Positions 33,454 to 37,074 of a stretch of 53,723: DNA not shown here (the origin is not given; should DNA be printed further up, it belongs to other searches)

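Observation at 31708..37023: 1771-aa VirB6/TrbL-like protein with a ~1100-aa cysteine-rich exported head and a ~325-aa basic tail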

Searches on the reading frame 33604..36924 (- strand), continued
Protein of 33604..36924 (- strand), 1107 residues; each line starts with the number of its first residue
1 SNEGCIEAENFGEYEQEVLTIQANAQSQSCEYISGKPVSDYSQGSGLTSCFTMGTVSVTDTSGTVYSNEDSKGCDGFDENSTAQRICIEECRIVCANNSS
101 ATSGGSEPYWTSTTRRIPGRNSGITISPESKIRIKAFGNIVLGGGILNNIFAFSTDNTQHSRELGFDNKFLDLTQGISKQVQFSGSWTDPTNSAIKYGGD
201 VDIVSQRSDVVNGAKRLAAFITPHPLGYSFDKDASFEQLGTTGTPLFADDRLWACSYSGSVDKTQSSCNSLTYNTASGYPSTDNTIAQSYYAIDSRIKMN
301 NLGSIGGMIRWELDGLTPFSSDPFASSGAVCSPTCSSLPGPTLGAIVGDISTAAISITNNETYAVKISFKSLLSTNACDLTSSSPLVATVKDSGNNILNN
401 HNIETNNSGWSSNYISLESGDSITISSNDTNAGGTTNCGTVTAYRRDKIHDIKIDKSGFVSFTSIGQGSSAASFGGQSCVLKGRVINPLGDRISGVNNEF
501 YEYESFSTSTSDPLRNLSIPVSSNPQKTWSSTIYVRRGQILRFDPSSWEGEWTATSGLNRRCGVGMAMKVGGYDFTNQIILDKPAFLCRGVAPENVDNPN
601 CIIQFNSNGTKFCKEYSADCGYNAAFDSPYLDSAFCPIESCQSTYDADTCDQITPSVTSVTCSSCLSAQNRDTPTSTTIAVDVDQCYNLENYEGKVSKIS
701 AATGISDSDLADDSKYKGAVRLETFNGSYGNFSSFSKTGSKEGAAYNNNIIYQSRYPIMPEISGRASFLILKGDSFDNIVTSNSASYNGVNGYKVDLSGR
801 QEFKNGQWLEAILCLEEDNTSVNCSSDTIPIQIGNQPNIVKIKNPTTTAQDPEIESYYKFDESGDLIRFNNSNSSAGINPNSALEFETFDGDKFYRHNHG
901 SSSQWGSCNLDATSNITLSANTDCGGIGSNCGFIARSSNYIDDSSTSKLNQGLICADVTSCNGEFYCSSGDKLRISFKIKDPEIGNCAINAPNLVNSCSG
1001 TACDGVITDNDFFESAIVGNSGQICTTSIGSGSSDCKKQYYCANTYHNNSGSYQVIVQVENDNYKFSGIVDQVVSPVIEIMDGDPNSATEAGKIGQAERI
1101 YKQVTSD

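Call 63: find_encoding_contigs(protein=P0037, flank=10000, max_places=2)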
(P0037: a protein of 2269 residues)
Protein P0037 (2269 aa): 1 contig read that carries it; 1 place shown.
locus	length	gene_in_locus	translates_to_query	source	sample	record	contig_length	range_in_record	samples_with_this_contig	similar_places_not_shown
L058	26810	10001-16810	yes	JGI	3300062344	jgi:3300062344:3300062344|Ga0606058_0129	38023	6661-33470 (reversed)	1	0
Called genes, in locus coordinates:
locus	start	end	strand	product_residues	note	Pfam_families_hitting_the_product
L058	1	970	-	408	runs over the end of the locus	PF00528:BPD_transp_1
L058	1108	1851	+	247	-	PF20260:PUA_4, PF04452:Methyltrans_RNA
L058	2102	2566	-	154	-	PF02590:SPOUT_MTase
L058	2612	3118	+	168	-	PF01467:CTP_transf_like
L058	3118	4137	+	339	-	PF06258:Mito_fiss_Elm1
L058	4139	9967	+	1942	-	PF04610:TrbL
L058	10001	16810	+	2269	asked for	PF04610:TrbL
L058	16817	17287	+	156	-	-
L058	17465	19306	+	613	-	-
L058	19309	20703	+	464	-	PF00749:tRNA-synt_1c, PF19269:Anticodon_2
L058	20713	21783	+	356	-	PF13439:Glyco_transf_4, PF20706:GT4-conflict (faint), PF00534:Glycos_transf_1, PF13692:Glyco_trans_1_4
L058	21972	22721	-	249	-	PF04028:DUF374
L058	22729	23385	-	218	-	PF00923:TAL_FSA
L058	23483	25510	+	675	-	PF17764:PriA_3primeBD, PF00270:DEAD, PF04851:ResIII, PF18319:Zn_ribbon_PriA (weak), PF00271:Helicase_C (weak), PF18074:PriA_C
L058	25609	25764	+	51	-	-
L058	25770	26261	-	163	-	PF04461:YajQ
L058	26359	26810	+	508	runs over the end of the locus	PF08245:Mur_ligase_M, PF02875:Mur_ligase_C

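Call 71: search_protein_families(library=pfam, alignment_id=A5, max_evalue=0.001)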
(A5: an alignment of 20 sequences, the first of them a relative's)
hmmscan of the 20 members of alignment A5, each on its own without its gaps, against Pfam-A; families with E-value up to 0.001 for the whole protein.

A. member 1, P0044 (2472 aa): 1 family
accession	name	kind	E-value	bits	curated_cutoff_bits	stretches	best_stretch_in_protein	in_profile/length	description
PF04610.19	TrbL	-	9.7e-17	61.9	25.9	1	1218-1422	4-185/215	TrbL/VirB6 plasmid conjugal transfer protein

B. families by the number of members that match (of 20 scanned): 2 families
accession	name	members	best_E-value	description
PF04610.19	TrbL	20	2.5e-21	TrbL/VirB6 plasmid conjugal transfer protein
PF21722.4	Gly_rich_2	1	9.4e-07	Glycine-rich domain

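Call 73: fold_search(model_id=the predicted structure, library=viral)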
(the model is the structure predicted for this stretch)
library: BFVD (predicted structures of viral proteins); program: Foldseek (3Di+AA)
matches with E <= 10: 81; with E <= 0.001: 0
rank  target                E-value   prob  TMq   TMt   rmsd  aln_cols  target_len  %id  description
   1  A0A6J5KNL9            3.8e-03  0.09  0.09  0.09  40.3      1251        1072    9  Uncharacterized protein [uncultured Caudovirales phage]
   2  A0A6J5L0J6            5.2e-03  0.07  0.04  0.04  47.2       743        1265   10  Tip attachment protein J [uncultured Caudovirales phage]
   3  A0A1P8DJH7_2          9.2e-03  0.12  0.08  0.11  41.6       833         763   10  (no name in the UniProt tables at hand)
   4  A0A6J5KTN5            9.2e-03  0.12  0.07  0.07  43.3       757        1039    8  Uncharacterized protein (Fragment) [uncultured Caudovirales phage]
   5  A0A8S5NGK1            1.4e-02  0.47  0.07  0.08  13.9       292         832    8  Uncharacterized protein [Myoviridae sp. ct0wg9]
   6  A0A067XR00            1.0e-01  0.02  0.06  0.06  33.9       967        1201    9  (no name in the UniProt tables at hand)
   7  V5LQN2                1.2e-01  0.02  0.06  0.06  32.5       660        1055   11  (no name in the UniProt tables at hand)
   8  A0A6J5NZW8            1.5e-01  0.02  0.04  0.06  81.1       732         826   13  Uncharacterized protein [uncultured Caudovirales phage]
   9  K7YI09                1.7e-01  0.06  0.05  0.12  17.9       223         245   10  Collagen-like protein [Megavirus courdo11]
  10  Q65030                1.8e-01  0.03  0.07  0.07  38.7       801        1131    8  RNA2 polyprotein [Arabis mosaic virus (isolate Syrah)]
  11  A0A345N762            3.9e-01  0.80  0.07  0.55   4.6       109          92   12  (no name in the UniProt tables at hand)
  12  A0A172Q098            4.1e-01  0.01  0.06  0.05  35.5       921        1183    9  Structural protein [Acinetobacter phage vB_AbaM_ME3]
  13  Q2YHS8                4.3e-01  0.08  0.05  0.14   9.3       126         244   11  Polyprotein (Fragment) [Avian infectious bursal disease virus]
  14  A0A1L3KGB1            4.5e-01  0.07  0.06  0.11  18.0       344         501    8  (no name in the UniProt tables at hand)
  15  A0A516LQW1            4.5e-01  0.01  0.06  0.06  28.3       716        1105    8  (no name in the UniProt tables at hand)
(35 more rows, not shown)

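Call 87: list_cluster_members(proteins=[P0119, P0120, P0122, P0123, P0140, P0141, P0113, P0103, P0106, P0152])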
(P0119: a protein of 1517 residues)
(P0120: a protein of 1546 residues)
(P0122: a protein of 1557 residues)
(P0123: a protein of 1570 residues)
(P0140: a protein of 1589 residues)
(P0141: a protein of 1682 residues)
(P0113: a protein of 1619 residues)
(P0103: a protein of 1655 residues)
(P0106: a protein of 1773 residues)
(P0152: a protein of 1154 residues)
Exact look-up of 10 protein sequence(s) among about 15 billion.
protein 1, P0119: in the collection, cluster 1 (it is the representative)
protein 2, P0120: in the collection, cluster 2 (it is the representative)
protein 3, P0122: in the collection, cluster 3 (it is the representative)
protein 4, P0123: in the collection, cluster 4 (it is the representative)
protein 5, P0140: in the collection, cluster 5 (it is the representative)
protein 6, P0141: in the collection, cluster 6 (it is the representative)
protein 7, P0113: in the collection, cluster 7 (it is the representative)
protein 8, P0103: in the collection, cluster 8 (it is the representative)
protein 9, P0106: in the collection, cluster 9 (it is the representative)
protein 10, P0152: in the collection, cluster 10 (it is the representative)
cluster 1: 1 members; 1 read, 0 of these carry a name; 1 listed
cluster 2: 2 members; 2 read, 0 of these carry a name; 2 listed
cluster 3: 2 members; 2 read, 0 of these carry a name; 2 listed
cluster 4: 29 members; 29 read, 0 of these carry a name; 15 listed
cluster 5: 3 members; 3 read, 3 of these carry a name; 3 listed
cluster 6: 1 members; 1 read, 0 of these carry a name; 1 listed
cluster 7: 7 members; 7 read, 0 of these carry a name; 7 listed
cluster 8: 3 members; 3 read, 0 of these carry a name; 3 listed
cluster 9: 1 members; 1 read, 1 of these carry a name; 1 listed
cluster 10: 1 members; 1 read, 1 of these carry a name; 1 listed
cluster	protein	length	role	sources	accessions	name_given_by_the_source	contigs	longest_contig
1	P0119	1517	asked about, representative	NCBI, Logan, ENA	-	-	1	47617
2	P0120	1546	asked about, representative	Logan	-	-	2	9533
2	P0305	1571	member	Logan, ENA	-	-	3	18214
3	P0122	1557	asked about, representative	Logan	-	-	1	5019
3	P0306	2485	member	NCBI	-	-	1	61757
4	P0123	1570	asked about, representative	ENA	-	-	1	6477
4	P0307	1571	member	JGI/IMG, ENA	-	-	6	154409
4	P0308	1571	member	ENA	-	-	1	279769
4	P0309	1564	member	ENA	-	-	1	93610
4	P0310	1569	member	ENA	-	-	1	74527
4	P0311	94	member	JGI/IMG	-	-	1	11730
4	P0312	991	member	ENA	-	-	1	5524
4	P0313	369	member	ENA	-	-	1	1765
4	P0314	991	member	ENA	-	-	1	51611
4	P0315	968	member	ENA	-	-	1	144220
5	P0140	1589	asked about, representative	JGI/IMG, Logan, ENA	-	type IV secretory pathway VirB6-like protein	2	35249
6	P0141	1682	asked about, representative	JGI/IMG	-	-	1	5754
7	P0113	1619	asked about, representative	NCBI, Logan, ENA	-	-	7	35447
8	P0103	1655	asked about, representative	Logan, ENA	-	-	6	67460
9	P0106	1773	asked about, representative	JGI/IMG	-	type IV secretory pathway VirB6-like protein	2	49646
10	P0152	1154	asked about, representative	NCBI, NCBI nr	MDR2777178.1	MAG: hypothetical protein LBB24_00165, partial [Rickettsiales bacterium] | hypothetical protein [Rickettsiales bacterium]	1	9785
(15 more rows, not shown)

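Call 88: find_encoding_contigs(protein=P0140, flank=10000, max_places=1)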
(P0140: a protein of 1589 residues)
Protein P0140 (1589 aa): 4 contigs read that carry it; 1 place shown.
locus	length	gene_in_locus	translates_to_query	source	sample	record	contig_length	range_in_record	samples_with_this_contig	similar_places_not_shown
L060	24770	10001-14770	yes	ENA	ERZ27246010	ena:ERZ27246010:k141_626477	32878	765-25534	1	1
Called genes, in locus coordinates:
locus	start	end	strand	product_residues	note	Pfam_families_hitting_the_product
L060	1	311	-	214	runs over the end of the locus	PF04055:Radical_SAM (weak)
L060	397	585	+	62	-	PF00471:Ribosomal_L33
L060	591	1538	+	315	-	PF03320:FBPase_glpX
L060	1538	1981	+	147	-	PF02556:SecB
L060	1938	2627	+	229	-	PF02677:QueH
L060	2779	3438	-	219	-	PF22688:Hda_lid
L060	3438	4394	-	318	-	PF00698:Acyl_transf_1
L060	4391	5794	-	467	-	PF00072:Response_reg, PF00158:Sigma54_activat, PF14532:Sigma54_activ_2, PF25601:AAA_lid_14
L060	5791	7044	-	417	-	PF00202:Aminotran_3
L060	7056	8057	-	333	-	PF00044:Gp_dh_N, PF02800:Gp_dh_C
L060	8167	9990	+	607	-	PF13667:ThiC-associated, PF01964:ThiC_Rad_SAM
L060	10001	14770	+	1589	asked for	PF04610:TrbL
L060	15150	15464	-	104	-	-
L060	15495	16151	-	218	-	PF02559:CarD_TRCF_RID, PF21095:CarD_C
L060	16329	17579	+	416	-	PF01551:Peptidase_M23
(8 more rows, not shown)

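Call 89: find_encoding_contigs(protein=P0113, flank=10000, max_places=1)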
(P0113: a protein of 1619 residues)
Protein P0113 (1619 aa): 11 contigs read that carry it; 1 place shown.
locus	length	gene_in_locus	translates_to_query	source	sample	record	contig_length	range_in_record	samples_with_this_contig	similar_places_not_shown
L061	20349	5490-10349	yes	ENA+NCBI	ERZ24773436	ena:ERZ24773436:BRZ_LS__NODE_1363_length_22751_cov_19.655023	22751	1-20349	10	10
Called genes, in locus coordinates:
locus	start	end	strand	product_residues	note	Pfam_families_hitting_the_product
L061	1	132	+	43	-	?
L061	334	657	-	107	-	PF00581:Rhodanese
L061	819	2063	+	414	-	PF05970:PIF1, PF07728:AAA_5 (faint), PF13245:AAA_19, PF13401:AAA_22, PF13604:AAA_30, PF18335:SH3_13 (weak), PF21530:Pif1_2B_dom, PF02689:Herpes_Helicase (weak)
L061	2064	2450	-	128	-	PF01219:DAGK_prokar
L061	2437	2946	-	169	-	-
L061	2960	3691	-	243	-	-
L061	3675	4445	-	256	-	PF04002:RadC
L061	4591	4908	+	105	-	-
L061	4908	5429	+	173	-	-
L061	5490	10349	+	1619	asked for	PF04610:TrbL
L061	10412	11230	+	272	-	-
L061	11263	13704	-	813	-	PF01751:Toprim, PF01131:Topoisom_bac, PF01396:Zn_ribbon_Top1, PF13368:Toprim_C_rpt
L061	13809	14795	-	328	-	PF00702:Hydrolase (faint), PF09419:PGP_phosphatase (faint), PF13344:Hydrolase_6, PF13242:Hydrolase_like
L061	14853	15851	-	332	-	PF13344:Hydrolase_6, PF00702:Hydrolase (weak), PF13242:Hydrolase_like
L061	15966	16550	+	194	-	PF01928:CYTH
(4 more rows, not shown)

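Call 90: find_encoding_contigs(protein=P0308, flank=10000, max_places=1)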
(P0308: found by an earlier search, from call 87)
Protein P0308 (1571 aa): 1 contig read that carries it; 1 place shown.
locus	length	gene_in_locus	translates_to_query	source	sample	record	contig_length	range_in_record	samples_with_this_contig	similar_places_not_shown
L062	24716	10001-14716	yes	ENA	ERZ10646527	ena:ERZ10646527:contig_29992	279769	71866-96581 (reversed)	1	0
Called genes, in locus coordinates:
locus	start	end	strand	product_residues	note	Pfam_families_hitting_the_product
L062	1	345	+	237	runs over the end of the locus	-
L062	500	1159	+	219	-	-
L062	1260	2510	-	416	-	PF07690:MFS_1, PF13347:MFS_2, PF07690:MFS_1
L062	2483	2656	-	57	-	-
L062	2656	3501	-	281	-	PF00800:PDT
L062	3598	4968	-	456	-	PF08245:Mur_ligase_M, PF27239:FOL3_C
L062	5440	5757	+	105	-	-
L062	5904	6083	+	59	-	PF03966:Trm112p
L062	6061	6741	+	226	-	PF01728:FtsJ, PF13847:Methyltransf_31 (weak)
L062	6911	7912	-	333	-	PF00044:Gp_dh_N, PF02800:Gp_dh_C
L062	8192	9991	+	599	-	PF13667:ThiC-associated, PF01964:ThiC_Rad_SAM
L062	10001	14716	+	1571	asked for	PF04610:TrbL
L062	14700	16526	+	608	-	PF00009:GTP_EFTU, PF03144:GTP_EFTU_D2, PF14492:EFG_III, PF00679:EFG_C, PF06421:LepA_C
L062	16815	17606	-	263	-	PF13085:Fer2_3, PF13237:Fer4_10, PF13183:Fer4_8, PF13534:Fer4_17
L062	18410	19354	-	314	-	PF00291:PALP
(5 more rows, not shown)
